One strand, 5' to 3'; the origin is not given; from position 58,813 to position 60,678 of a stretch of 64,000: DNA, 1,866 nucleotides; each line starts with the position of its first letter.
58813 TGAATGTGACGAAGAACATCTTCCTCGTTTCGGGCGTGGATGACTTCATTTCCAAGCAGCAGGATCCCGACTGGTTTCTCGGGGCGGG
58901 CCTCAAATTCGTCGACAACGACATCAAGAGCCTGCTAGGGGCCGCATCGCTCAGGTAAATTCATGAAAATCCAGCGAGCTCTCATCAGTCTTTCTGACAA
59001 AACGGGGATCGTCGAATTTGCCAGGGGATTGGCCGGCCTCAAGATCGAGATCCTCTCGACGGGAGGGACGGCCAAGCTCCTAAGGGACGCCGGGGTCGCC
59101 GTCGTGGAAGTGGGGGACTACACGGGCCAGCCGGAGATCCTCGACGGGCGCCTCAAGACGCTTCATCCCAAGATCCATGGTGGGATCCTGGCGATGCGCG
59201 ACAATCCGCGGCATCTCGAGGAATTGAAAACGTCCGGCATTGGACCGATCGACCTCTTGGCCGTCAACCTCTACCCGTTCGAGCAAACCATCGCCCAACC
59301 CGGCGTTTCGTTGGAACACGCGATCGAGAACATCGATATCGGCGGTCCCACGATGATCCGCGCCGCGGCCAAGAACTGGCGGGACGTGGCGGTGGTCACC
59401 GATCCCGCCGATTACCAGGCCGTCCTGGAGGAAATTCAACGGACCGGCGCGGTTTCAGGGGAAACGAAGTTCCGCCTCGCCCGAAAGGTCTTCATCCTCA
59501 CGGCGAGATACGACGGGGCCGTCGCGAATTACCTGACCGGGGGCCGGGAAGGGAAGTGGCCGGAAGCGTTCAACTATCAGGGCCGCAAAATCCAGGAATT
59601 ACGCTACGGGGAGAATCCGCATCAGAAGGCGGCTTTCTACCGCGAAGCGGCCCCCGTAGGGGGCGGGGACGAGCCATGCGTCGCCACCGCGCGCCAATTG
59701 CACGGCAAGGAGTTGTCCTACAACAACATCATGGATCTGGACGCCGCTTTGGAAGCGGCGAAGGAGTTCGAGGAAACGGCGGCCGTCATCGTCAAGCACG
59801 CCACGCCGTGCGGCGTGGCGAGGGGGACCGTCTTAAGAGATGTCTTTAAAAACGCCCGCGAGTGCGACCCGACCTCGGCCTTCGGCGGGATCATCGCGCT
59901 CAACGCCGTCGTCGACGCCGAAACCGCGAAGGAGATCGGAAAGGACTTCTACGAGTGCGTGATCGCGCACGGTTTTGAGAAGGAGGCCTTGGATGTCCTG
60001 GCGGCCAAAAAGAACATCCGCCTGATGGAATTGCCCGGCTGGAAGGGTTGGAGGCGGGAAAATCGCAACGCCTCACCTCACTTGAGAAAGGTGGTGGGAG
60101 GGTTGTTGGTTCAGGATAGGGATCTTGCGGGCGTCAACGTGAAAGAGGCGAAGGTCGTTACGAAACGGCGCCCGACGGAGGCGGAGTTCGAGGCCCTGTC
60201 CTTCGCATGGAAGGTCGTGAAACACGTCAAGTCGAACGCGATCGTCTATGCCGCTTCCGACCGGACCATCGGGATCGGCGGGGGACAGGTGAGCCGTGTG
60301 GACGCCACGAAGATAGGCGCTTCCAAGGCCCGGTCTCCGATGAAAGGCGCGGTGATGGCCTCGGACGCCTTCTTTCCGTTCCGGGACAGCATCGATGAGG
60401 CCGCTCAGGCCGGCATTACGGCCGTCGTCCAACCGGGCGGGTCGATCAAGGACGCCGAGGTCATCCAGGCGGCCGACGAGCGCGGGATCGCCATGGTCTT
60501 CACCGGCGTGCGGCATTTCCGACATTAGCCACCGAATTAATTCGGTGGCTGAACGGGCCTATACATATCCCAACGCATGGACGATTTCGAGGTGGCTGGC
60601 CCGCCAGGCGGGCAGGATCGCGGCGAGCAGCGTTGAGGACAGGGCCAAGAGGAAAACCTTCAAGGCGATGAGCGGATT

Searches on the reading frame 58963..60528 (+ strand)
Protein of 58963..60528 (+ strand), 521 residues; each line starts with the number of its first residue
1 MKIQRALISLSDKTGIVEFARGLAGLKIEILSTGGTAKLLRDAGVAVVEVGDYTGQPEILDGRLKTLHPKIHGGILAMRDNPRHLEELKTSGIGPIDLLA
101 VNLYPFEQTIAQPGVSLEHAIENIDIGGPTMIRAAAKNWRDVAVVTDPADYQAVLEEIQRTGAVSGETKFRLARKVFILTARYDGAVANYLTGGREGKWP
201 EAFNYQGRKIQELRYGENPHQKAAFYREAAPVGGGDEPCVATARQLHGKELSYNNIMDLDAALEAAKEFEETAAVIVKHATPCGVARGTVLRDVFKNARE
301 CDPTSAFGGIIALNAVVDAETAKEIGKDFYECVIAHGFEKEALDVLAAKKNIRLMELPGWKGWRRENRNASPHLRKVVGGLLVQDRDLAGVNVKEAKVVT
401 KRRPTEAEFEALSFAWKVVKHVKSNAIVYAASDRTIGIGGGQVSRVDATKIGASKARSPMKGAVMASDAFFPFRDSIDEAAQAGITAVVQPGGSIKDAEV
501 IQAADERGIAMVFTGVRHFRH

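Call 79: search_protein_families(library=pfam, proteins=[window:58963-60528:+], max_evalue=0.0001)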
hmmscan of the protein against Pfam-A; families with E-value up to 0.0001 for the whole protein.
window:58963-60528:+ (521 aa): 2 families
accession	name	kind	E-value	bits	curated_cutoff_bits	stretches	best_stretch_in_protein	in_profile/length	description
PF01808.24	AICARFT_IMPCHas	-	1.9e-120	402.5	25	1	135-455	1-311/311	AICARFT/IMPCHase bienzyme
PF02142.27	MGS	-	1.5e-21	76.7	24.1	1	15-130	1-94/94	MGS-like domain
